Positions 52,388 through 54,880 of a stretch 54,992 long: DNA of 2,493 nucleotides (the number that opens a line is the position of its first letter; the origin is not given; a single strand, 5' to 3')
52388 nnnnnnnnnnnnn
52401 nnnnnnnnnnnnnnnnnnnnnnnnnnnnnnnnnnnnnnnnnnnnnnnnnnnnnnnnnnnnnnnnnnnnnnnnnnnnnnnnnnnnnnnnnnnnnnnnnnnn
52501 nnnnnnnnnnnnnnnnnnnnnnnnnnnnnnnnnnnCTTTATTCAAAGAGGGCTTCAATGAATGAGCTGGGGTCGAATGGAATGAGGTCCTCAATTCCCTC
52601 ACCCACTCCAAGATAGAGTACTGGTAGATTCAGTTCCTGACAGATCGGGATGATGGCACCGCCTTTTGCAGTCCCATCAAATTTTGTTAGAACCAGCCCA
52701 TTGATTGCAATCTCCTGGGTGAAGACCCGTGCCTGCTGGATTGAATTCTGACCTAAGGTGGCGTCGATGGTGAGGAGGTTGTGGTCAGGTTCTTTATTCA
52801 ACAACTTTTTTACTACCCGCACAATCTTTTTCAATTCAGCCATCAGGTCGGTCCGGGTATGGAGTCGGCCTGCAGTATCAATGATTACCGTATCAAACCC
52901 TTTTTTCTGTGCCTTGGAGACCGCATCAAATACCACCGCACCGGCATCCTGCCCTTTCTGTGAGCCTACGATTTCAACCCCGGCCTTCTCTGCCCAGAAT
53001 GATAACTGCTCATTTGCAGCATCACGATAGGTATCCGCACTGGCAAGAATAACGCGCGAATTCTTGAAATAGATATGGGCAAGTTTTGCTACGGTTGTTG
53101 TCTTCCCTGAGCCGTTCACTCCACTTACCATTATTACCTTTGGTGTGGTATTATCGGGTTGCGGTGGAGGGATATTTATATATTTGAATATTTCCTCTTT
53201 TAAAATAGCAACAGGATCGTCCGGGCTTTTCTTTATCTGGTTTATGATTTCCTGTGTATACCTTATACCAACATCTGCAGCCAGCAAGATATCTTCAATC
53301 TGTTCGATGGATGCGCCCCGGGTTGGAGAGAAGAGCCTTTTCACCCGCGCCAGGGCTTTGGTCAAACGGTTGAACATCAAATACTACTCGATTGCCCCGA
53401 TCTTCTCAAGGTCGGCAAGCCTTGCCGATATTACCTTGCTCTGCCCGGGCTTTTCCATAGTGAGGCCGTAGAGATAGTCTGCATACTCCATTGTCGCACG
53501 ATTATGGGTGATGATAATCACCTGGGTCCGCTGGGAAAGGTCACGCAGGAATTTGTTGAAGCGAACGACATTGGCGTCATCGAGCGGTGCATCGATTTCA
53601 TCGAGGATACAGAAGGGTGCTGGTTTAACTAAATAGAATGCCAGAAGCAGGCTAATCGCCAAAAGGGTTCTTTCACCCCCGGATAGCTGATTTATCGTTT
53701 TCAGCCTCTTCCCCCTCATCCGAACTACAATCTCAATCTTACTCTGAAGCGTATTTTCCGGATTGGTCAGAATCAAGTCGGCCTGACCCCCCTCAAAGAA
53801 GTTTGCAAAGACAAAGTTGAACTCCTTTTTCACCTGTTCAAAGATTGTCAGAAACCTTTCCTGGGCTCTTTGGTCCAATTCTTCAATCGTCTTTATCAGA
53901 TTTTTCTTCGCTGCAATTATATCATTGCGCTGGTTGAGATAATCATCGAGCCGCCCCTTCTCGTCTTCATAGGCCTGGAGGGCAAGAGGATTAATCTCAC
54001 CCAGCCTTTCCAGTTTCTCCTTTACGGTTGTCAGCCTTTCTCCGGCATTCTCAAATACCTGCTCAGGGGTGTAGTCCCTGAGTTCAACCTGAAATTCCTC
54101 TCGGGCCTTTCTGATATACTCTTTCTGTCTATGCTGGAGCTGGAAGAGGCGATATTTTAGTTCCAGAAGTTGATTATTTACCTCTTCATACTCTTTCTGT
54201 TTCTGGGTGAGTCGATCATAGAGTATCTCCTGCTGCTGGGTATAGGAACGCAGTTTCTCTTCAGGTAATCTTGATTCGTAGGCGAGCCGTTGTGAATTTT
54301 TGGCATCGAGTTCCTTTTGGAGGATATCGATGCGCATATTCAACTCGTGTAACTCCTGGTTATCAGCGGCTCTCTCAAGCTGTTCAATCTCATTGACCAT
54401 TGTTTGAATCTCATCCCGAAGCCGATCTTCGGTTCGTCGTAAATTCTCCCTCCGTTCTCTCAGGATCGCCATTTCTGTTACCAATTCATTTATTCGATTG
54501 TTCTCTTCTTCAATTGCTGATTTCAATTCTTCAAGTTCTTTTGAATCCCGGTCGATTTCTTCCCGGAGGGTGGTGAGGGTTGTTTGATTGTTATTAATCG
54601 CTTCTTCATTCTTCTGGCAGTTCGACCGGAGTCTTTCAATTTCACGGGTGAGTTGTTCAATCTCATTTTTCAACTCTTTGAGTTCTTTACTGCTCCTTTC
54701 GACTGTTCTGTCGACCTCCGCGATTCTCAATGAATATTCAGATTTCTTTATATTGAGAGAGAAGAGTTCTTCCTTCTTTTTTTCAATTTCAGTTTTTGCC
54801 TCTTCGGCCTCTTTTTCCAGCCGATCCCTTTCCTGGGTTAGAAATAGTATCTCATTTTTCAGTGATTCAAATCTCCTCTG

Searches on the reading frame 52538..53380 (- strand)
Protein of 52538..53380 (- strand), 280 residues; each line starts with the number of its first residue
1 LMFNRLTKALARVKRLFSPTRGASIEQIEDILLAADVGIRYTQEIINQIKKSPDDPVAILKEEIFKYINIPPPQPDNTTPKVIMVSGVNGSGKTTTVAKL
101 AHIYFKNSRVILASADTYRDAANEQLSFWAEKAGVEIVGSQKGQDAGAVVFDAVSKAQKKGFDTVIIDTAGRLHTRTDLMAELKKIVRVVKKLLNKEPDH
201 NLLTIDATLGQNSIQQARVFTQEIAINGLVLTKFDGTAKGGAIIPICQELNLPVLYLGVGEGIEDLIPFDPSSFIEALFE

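Call 9: search_protein_families(library=pfam, proteins=[window:52538-53380:-])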
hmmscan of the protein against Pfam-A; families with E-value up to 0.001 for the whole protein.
window:52538-53380:- (280 aa): 11 families
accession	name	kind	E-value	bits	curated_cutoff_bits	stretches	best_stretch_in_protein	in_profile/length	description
PF00448.28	SRP54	-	5.4e-71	238.7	22.7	1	80-279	1-195/196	SRP54-type protein, GTPase domain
PF06414.18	Zeta_toxin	-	5.3e-07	29.7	22.3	1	75-175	11-109/199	Zeta toxin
PF01656.29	CbiA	-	2.1e-06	28.1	25.4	1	83-255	2-106/125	CobQ/CobB/MinD/ParA nucleotide binding domain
PF02881.24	SRP54_N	-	2.5e-06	28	22.4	1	23-51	21-53/75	SRP54-type protein, helical bundle domain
PF13671.12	AAA_33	-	7e-05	23.6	27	1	82-177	1-86/143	AAA domain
PF13173.12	AAA_14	-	7.4e-05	23.2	27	1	80-158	2-75/129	AAA domain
PF13401.12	AAA_22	-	8.4e-05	23.3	27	1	79-189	4-110/130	AAA domain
PF13479.12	AAA_24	-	0.0001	22.7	27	1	80-174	2-77/195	AAA domain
PF13604.12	AAA_30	-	0.00022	21.4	27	1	81-184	19-109/191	AAA domain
PF20720.3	nSTAND3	-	0.00045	20.4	27.2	0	81-164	18-105/155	Novel STAND NTPase 3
PF25199.1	nSTAND_NTPase5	-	0.00099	19.4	34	0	75-123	36-86/145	Novel STAND NTPase 5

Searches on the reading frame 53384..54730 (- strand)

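Call 30: search_protein_families(library=ncbifam, proteins=[window:53384-54730:-], max_evalue=0.01)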
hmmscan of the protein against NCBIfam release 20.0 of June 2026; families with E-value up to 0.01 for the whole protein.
window:53384-54730:- (448 aa): 43 families (the best 25 are shown)
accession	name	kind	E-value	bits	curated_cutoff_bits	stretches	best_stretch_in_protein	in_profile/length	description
TIGR02168.1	SMC_prok_B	equivalog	9.7e-113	378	567.35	1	3-438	737-1181/1181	chromosome segregation protein SMC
TIGR02169.1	SMC_prok_A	equivalog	2.3e-61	207.8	729.4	2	227-437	955-1164/1165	chromosome segregation protein SMC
NF045487.1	ASRP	equivalog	3.3e-18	65.6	300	2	123-408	329-589/593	archaea-specific SMC-related protein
NF003034.1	PRK03918.1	equivalog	1.3e-15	56.5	700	2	157-433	611-875/878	DNA double-strand break repair ATPase Rad50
NF041034.1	Rad50_Sulf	equivalog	1.7e-13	49.3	1000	1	11-433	443-866/872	DNA double-strand break repair ATPase Rad50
TIGR02857.1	CydD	equivalog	1.4e-08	34.1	435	1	347-420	457-526/529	thiol reductant ABC exporter subunit CydD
NF045780.1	TrlF_fam_ATP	equivalog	1.5e-08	33.9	350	1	7-410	462-884/944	TrlF family AAA-like ATPase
TIGR00634.1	recN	equivalog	1.7e-08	33.9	407.85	1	338-419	428-511/563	DNA repair protein RecN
NF007601.2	PRK10247.1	equivalog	2.2e-07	30.6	292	1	342-418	125-199/204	iron efflux ABC transporter ATP-binding subunit FetA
TIGR03608.1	L_ocin_972_ABC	subfamily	7.3e-07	28.8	254.85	1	335-418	121-201/206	putative bacteriocin export ABC transporter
TIGR04520.1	ECF_ATPase_1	equivalog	8.1e-07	28.7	315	1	335-423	123-209/269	energy-coupling factor transporter ATPase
NF002572.0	PRK02224.1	equivalog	8.4e-07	27.7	1087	1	2-133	524-654/888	DNA double-strand break repair ATPase Rad50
NF010178.0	PRK13657.1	equivalog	1.5e-06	27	733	1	347-420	470-539/588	glucan ABC transporter ATP-binding protein/ permease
NF041035.1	Rad50_Halo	equivalog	1.9e-06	26.6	1000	1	346-420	779-863/883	DNA double-strand break repair ATPase Rad50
TIGR04523.1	Mplasa_alph_rch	subfamily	5e-06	24.7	270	1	9-153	275-412/745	helix-rich protein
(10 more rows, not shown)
